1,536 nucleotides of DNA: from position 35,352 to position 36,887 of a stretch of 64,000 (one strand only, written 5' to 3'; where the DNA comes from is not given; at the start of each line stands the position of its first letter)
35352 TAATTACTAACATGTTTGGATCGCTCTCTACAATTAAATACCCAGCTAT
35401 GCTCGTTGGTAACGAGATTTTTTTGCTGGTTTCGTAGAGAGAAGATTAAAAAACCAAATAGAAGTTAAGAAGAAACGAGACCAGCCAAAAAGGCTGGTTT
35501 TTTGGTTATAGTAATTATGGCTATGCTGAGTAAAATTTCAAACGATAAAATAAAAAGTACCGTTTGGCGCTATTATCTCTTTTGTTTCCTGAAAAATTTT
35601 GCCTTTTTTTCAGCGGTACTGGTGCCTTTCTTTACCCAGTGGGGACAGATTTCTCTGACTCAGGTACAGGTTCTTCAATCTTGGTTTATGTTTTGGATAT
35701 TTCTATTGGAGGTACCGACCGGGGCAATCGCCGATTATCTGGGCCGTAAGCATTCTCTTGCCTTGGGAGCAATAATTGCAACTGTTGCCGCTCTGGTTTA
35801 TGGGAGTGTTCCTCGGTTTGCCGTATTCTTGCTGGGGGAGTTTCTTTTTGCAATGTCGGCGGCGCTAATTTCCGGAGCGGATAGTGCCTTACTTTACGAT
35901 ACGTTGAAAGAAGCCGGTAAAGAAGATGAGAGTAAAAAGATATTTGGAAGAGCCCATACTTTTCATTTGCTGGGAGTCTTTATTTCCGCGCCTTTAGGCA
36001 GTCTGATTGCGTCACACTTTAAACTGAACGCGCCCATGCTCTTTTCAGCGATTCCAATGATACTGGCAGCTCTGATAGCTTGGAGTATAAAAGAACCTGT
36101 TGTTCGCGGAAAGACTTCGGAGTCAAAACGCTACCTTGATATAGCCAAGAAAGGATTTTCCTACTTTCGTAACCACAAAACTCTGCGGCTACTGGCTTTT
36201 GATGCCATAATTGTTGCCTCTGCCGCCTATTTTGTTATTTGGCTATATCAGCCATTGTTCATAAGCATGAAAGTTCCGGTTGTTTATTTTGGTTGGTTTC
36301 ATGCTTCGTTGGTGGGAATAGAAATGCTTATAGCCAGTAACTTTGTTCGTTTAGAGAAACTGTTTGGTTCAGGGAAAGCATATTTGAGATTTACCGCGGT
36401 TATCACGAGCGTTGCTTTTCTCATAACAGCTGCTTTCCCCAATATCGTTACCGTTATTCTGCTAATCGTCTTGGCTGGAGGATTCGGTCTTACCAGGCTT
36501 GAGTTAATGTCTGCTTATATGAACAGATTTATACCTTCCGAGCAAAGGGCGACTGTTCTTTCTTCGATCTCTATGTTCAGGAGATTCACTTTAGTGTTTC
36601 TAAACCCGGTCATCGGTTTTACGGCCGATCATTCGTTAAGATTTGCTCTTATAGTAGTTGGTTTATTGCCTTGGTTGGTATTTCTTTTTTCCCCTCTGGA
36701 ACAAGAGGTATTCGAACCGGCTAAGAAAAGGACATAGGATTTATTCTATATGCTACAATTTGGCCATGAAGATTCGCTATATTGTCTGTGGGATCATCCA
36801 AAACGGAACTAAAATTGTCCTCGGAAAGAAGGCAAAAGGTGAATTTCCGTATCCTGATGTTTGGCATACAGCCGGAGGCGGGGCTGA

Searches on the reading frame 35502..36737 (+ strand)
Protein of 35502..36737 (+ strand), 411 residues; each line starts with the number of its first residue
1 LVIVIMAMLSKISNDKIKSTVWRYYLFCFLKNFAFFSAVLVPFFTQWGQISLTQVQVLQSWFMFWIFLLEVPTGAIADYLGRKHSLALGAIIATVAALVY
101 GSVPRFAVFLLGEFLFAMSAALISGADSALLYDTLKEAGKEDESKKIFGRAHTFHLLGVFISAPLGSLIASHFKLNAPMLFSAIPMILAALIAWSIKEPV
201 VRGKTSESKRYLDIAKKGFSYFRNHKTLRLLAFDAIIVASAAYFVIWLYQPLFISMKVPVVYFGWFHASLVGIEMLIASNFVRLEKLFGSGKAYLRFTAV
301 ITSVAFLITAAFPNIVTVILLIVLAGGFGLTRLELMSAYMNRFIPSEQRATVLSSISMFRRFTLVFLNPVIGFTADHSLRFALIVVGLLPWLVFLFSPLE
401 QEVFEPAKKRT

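Call 15: search_protein_families(library=ncbifam, proteins=[window:35502-36737:+], max_evalue=0.00001)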
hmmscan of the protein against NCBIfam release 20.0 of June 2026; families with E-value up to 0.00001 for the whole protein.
window:35502-36737:+ (411 aa): 5 families
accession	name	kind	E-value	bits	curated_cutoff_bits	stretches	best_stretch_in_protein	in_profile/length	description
NF000043.1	tet_MFS_P_a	exception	2.2e-14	53.1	750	1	24-376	11-375/420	tetracycline efflux MFS transporter TetA(P)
NF000049.1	tet_MFS_40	exception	5.1e-12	45.7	800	1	24-389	12-390/406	tetracycline efflux MFS transporter Tet(40)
NF040872.1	MFS_HP1165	exception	6.6e-10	38.6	700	1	29-324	13-304/385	HP1165 family MFS efflux transporter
TIGR00880.1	2_A_01_02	superfamily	3e-09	37.1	131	1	72-195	17-136/141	multidrug resistance protein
TIGR00710.1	efflux_Bcr_CflA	subfamily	1.7e-07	31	200.9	1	43-330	30-312/385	Bcr/CflA family efflux MFS transporter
